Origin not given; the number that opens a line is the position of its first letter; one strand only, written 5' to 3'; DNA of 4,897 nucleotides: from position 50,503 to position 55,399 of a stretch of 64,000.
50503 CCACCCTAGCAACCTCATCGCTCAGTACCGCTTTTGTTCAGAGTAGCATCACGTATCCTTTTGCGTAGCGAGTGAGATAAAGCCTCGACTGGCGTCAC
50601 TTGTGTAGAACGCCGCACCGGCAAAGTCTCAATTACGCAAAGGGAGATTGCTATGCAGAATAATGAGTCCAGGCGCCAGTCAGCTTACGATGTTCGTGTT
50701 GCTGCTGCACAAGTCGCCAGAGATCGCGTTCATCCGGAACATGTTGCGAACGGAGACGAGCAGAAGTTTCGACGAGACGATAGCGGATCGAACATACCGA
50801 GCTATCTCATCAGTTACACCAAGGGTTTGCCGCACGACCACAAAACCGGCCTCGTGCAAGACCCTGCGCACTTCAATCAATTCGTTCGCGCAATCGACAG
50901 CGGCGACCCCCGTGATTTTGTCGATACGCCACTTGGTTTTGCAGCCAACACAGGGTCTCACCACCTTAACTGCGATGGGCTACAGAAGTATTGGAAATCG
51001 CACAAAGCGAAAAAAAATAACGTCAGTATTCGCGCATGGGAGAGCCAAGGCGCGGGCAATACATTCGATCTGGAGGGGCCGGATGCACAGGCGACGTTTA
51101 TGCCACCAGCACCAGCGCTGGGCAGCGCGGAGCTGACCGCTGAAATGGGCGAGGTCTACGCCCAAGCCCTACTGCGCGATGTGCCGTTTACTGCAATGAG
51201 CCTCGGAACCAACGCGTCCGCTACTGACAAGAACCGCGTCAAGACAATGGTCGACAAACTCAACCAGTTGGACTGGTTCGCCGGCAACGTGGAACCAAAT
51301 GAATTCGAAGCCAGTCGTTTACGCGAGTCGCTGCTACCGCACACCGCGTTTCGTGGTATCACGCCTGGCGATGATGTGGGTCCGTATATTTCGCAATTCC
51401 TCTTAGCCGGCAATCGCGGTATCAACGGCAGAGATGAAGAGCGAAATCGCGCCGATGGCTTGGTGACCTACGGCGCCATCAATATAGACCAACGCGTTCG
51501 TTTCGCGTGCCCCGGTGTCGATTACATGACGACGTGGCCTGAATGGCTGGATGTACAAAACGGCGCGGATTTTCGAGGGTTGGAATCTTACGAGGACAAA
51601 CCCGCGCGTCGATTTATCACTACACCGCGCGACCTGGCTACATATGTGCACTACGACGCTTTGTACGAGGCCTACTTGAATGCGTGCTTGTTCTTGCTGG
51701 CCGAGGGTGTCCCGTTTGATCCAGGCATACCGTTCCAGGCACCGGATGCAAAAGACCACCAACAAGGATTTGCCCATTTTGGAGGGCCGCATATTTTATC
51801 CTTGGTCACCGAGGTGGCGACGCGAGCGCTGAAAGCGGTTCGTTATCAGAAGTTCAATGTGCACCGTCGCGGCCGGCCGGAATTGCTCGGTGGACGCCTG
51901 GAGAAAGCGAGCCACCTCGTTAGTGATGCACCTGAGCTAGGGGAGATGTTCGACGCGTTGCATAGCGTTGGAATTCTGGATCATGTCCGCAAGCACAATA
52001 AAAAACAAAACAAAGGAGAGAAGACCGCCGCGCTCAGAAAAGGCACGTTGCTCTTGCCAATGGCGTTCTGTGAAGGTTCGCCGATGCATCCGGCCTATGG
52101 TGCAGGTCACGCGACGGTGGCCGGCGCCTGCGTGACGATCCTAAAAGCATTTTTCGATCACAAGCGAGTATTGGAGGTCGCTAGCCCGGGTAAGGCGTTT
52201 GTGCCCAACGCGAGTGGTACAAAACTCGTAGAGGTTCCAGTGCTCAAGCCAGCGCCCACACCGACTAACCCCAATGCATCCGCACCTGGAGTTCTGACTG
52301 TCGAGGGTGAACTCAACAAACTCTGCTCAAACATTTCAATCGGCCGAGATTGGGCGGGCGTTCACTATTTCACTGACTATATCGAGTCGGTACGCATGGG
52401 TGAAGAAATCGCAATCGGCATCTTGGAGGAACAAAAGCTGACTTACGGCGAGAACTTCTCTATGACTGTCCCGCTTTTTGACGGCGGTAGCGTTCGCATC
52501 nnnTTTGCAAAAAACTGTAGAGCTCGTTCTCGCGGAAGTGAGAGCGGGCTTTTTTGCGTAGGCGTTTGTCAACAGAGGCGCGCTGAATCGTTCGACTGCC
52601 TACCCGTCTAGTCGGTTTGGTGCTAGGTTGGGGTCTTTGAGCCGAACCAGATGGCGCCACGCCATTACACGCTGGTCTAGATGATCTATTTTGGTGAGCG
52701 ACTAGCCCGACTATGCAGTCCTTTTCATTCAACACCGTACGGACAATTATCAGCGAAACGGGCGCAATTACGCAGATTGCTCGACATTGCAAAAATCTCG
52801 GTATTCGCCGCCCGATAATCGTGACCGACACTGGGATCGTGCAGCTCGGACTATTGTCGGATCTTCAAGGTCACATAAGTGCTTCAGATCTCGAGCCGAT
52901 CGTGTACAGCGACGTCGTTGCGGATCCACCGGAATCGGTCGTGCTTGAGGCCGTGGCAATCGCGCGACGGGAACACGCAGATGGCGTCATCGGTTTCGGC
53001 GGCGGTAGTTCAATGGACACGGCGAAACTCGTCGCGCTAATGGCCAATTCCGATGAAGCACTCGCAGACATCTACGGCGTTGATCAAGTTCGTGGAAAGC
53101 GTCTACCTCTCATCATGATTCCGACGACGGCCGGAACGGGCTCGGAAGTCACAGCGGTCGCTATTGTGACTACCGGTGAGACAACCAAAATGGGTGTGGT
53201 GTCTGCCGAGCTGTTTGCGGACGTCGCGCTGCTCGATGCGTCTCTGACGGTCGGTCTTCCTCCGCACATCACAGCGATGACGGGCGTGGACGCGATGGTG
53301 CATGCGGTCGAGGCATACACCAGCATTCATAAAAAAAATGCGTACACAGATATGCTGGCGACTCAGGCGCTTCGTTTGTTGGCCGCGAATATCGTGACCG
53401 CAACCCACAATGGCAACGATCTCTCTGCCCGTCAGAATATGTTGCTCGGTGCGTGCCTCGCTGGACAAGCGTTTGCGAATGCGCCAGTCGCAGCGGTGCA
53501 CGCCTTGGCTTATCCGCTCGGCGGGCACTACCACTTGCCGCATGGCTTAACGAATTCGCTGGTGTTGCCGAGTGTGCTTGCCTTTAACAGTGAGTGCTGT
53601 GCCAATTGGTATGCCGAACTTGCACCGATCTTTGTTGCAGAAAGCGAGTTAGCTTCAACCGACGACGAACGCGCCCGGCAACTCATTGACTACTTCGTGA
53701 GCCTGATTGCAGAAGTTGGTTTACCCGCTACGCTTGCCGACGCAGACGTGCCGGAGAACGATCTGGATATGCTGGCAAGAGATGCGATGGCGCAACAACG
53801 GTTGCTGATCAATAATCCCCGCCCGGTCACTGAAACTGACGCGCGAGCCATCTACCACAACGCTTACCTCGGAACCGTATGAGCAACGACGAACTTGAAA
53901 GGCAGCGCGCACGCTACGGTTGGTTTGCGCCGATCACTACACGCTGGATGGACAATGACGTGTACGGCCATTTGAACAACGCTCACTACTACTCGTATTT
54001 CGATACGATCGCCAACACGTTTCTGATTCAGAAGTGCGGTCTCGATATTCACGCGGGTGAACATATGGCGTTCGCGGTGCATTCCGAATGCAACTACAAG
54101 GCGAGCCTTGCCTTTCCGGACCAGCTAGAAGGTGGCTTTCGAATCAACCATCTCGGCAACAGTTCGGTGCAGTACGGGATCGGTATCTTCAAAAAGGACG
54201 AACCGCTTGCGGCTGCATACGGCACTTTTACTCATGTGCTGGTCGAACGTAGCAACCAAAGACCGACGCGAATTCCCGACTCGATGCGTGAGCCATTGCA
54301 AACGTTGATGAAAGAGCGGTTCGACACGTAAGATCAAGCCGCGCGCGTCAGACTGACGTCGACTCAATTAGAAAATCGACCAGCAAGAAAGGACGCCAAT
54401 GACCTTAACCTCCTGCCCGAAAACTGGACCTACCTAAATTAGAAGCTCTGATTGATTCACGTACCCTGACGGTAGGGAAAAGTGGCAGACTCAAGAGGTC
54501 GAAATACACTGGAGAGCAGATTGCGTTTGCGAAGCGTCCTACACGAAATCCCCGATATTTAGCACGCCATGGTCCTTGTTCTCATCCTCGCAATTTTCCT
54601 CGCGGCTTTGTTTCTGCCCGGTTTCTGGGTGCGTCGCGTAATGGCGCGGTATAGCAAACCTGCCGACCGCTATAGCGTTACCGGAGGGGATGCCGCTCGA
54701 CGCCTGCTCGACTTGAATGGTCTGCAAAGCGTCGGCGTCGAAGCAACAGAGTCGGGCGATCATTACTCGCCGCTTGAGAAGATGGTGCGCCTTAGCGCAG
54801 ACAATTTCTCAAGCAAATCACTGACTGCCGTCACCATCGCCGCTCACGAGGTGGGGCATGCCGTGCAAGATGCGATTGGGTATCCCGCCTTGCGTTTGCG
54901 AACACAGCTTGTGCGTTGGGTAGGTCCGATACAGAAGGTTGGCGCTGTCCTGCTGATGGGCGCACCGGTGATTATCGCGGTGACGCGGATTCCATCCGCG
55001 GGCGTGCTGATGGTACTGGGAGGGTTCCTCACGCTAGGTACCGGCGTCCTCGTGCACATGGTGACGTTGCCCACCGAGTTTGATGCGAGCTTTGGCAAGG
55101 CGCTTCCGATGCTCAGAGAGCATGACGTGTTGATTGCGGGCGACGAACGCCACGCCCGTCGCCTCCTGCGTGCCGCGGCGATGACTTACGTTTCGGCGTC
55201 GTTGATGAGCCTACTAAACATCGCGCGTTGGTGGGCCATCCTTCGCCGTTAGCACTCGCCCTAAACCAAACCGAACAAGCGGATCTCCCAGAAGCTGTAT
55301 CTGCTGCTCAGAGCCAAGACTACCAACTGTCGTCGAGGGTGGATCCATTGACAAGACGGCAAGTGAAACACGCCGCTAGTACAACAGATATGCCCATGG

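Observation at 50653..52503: Putative vanadium-dependent haloperoxidase in an alginate-degrading background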

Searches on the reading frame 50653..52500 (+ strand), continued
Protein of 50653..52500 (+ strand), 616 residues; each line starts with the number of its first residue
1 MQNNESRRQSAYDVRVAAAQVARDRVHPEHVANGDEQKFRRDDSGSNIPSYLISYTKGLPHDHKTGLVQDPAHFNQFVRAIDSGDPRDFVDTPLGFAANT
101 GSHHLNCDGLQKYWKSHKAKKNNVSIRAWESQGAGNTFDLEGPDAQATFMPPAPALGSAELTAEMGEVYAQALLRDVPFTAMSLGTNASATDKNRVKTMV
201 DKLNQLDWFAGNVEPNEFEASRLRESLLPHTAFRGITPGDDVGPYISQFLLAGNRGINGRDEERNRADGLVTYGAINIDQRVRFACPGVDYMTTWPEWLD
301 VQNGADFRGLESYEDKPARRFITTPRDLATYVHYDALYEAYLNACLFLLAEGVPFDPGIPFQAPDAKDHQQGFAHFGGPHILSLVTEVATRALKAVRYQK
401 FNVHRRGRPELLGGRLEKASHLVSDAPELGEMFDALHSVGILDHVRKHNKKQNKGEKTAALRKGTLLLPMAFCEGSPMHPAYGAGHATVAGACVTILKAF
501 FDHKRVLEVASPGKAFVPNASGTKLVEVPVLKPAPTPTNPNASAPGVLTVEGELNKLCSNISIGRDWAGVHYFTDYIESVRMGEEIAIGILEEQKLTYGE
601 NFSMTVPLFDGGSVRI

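Call 66: search_dna_similar(query=window:50653-52500:+, collection=plasmids, mode=protein, max_rows=12, max_evalue=1e-10)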
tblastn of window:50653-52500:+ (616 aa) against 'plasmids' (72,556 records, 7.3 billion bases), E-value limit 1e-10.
Records with a match: 6; places in all: 6; records where one place covers at least 80% of the query: 4.
Best place of each record, by identity: <60% 6.
By first word of the organism name: Rhizobium 2; Pseudanabaena 1; Polymorphobacter 1; Microvirga 1; Acaryochloris 1.
By predicted mobility (MOB-suite, as given by PLSDB): conjugative 2; non-mobilizable 2; mobilizable 2.
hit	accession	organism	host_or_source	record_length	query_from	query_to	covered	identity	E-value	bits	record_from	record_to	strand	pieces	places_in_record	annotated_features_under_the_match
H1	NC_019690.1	Pseudanabaena sp. PCC 7367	-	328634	7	616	98%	46.1%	8e-83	444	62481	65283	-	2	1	vanadium-dependent haloperoxidase | hypothetical protein | IS630 family transposase | helix-turn-helix domain-containing protein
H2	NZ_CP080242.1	Polymorphobacter sp. PAMC 29334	Megaspora,lichen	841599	32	600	92%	32.6%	8e-58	218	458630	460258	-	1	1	vanadium-dependent haloperoxidase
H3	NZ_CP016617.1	Microvirga ossetica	Vicia alpestris,cell culture,nodules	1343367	30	616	95%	30.4%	2e-45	181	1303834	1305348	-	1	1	none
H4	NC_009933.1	Acaryochloris marina MBIC11017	-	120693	32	616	95%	28.7%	8e-35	149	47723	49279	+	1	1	phosphatidic acid phosphatase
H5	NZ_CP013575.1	Rhizobium phaseoli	Phaseolus vulgaris,Whole ...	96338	232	616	63%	29.9%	9e-29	130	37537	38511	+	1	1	hypothetical protein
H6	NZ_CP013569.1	Rhizobium phaseoli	Phaseolus vulgaris,Whole ...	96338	232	616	63%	29.9%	9e-29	130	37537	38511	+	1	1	hypothetical protein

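Call 67: search_dna_similar(query=window:50653-52500:+, collection=phages, mode=protein, max_rows=5, max_evalue=1e-10)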
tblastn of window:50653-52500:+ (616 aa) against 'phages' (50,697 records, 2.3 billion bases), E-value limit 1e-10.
No match.
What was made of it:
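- Tried and rejected: No phage hits were found, and only 6 distant plasmid hits among 72,556 plasmids (calls 66, 67).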

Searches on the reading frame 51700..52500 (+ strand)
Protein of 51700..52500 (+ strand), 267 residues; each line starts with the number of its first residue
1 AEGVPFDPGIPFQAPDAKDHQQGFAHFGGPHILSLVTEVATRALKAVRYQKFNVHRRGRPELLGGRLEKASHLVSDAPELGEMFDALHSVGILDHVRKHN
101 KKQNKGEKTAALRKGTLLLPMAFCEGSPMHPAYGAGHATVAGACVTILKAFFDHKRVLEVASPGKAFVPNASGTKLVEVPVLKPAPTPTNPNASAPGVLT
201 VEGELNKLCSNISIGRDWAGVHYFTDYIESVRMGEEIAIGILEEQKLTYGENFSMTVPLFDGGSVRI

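Call 18: search_solved_structures(query=window:51700-52500:+, max_evalue=10, show_alignments=5)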
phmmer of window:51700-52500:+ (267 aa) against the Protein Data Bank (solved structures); distinct sequences matched with E-value up to 10: 11.
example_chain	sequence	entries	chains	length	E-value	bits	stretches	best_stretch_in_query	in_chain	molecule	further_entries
5lpc_A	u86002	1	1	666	3.4e-94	318.5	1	3-267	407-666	Vanadium-dependent bromoperoxidase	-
8q21_A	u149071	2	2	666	2.4e-93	315.8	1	3-267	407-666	Vanadium-dependent bromoperoxidase, putative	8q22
8q20_A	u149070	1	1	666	3.2e-93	315.4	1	3-267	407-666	Vanadium-dependent bromoperoxidase, putative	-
1qhb_A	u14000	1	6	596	5.5e-76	258.9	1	1-267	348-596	HALOPEROXIDASE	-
7qwi_AAA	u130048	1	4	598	9.2e-73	248.3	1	1-267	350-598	Vanadium-dependent bromoperoxidase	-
1up8_A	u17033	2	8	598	9.3e-73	248.3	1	1-267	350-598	VANADIUM-DEPENDENT BROMOPEROXIDASE 1 | Vanadium-dependent bromoperoxidase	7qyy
8vgx_A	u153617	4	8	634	1.2e-72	247.9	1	1-267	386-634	Vanadium-dependent bromoperoxidase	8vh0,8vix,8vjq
7qvw_AAA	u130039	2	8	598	1.2e-71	244.7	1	1-267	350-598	Vanadium-dependent bromoperoxidase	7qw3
1qi9_A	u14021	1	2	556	1.9e-27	99.7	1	19-265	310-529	Vanadium-dependent bromoperoxidase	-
5aa6_A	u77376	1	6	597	3.7e-26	95.5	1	18-245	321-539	VANADIUM-DEPENDENT BROMOPEROXIDASE 2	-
3u2r_A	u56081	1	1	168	2.1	11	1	43-102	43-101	Regulatory protein MarR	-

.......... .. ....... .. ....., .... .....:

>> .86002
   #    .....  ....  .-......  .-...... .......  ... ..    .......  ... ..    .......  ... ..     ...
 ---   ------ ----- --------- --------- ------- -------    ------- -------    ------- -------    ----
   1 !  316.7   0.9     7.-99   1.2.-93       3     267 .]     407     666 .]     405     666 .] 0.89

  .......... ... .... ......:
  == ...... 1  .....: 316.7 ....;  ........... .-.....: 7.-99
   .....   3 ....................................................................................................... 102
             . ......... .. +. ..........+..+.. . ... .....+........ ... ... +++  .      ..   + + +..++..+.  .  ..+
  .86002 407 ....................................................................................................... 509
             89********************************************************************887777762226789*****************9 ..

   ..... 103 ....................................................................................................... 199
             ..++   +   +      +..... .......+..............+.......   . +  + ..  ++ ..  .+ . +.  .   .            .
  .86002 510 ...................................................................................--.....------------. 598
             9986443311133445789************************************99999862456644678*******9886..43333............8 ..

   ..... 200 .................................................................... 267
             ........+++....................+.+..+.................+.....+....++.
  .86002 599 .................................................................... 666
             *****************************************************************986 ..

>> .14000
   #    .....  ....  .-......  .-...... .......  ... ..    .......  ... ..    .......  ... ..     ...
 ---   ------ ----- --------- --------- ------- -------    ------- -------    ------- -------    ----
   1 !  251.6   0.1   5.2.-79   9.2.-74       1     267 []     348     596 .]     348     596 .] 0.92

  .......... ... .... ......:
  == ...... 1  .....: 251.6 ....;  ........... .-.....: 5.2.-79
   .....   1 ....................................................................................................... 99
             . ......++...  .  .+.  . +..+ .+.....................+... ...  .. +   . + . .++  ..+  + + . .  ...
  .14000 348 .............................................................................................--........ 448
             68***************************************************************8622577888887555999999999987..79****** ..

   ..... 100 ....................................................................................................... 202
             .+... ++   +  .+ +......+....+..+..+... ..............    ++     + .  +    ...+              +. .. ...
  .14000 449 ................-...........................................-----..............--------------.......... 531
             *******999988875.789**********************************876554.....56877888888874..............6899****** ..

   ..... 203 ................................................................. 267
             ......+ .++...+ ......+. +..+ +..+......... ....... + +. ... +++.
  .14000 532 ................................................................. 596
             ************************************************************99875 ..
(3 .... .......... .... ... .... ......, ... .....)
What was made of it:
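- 51841..51879 (+): Motif I, R397-YQ-K400-FNVHRRG-R408-P409: vanadate-binding Lys and Arg plus the i-3 halide-specificity residue (Arg, the bromoperoxidase type). Counting along the 1QHB chain in call 18 reproduces K398 and R406.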

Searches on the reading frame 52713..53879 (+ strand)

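Call 6: search_protein_families(library=pfam, proteins=[window:52713-53879:+], max_evalue=0.001)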
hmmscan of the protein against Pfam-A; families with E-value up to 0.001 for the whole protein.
window:52713-53879:+ (389 aa): 3 families
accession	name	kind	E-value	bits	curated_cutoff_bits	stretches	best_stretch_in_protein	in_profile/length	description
PF25137.1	ADH_Fe_C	-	2.4e-55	187.7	27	1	187-385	1-194/194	Fe-containing alcohol dehydrogenase family, C-terminal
PF00465.25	Fe-ADH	-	3.7e-48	163.7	31.3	1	11-175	3-167/168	Iron-containing alcohol dehydrogenase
PF13685.12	Fe-ADH_2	-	1.1e-08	35.7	28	1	15-112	3-98/149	Iron-containing alcohol dehydrogenase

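Call 60: search_protein_families(library=ncbifam, proteins=[window:52713-53879:+], max_evalue=0.001)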
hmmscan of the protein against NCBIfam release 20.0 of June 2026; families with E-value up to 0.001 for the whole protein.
window:52713-53879:+ (389 aa): 17 families
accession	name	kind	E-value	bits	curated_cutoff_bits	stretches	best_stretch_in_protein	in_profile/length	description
NF041833.1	Fe_ADH_ErcA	equivalog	3e-91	306.4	550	1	12-384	11-381/382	alcohol dehydrogenase-like regulatory protein ErcA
NF050025.1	SulfAcetaldRedSarD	equivalog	2.5e-90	303.1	700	1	4-379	3-379/385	sulfoacetaldehyde reductase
NF053866.1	CholDhdGbsBBac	equivalog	2.1e-80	270.2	550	1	6-385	12-391/392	choline dehydrogenase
TIGR02638.1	lactal_redase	equivalog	6.5e-78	262.2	523.15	1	11-381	9-379/379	lactaldehyde reductase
NF058672.1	4HyButDHCUPNE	equivalog_domain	5.9e-77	259.4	500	1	9-383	7-376/378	4-hydroxybutyrate dehydrogenase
NF007911.0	PRK10624.1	equivalog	1.1e-72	245.1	537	1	16-385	15-382/382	lactaldehyde reductase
NF011998.0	PRK15454.1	equivalog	1.2e-69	235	556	1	6-381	24-391/395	ethanolamine utilization ethanol dehydrogenase EutG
NF007363.0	PRK09860.1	equivalog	5.2e-68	229.9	581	1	16-384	16-382/383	L-threonine dehydrogenase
NF010378.0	PRK13805.1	equivalog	3.3e-66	223.7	951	1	12-387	465-866/872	bifunctional acetaldehyde-CoA/alcohol dehydrogenase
TIGR03405.1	Phn_Fe-ADH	equivalog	1.2e-45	155.8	423.7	1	21-359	13-344/355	iron-containing alcohol dehydrogenase PsrA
TIGR04266.1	NDMA_methanol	equivalog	1.1e-38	133.2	625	1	15-346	22-356/420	NDMA-dependent methanol dehydrogenase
NF011717.0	PRK15138.1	equivalog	2.4e-25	89.4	645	1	1-384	1-386/387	alcohol dehydrogenase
NF041822.1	daptide_DH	equivalog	4.3e-22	78.5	300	1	36-225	5-198/363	daptide-type RiPP biosynthesis dehydogenase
NF006941.0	PRK09423.1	subfamily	1.1e-14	54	336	1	13-112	12-108/367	glycerol dehydrogenase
NF053832.1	GlycoaldRedHalo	equivalog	8.4e-08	31.7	550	0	6-206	5-184/363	glycolaldehyde reductase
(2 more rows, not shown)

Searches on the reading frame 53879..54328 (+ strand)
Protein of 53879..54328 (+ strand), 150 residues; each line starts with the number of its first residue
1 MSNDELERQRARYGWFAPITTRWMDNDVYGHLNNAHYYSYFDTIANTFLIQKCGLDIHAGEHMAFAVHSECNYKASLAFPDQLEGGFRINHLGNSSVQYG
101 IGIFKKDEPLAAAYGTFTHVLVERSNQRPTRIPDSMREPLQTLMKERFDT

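Call 6: search_protein_families(library=pfam, proteins=[window:53879-54328:+], max_evalue=0.001)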
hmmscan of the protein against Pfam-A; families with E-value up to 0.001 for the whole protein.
window:53879-54328:+ (150 aa): 3 families
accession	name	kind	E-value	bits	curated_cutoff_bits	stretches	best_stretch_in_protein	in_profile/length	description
PF03061.28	4HBT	-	8.8e-14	52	20.6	1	29-111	1-78/79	Thioesterase superfamily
PF13279.12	4HBT_2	-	1.6e-13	51.6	25.5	1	22-139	2-121/122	Thioesterase-like superfamily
PF20791.3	Acyl-ACP_TE_C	-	0.00078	20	21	0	18-49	11-43/101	Acyl-ACP thioesterase C-terminal domain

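Call 60: search_protein_families(library=ncbifam, proteins=[window:53879-54328:+], max_evalue=0.001)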
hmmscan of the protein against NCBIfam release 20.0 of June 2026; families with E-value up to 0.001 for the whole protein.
window:53879-54328:+ (150 aa): 3 families
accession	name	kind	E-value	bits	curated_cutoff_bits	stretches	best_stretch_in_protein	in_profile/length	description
TIGR00051.1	TIGR00051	subfamily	5.2e-11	42.9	68.7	1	22-132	5-116/117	YbgC/FadM family acyl-CoA thioesterase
NF047424.1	MenI_Staph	exception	3e-07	30.4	225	1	18-136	7-126/148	1,4-dihydroxy-2-naphthoyl-CoA hydrolase MenI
TIGR02799.1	thio_ybgC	equivalog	3.4e-06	27.3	141.35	1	23-138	9-125/126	tol-pal system-associated acyl-CoA thioesterase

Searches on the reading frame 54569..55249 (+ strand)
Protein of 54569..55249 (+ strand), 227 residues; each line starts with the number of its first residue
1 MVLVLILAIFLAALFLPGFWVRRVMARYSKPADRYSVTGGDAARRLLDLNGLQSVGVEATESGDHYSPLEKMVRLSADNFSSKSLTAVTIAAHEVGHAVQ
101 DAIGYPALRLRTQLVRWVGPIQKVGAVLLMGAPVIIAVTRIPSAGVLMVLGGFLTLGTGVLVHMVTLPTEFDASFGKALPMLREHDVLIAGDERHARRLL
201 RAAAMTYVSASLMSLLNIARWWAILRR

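Call 6: search_protein_families(library=pfam, proteins=[window:54569-55249:+], max_evalue=0.001)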
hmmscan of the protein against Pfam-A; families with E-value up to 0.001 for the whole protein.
window:54569-55249:+ (227 aa): 1 family
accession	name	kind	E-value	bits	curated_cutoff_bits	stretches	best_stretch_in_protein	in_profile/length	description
PF04298.18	Zn_peptidase_2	-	2.9e-61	207.2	27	1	4-225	2-217/218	Putative neutral zinc metallopeptidase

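Call 60: search_protein_families(library=ncbifam, proteins=[window:54569-55249:+], max_evalue=0.001)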
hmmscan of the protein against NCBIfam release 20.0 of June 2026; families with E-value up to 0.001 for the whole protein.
window:54569-55249:+ (227 aa): 0 families
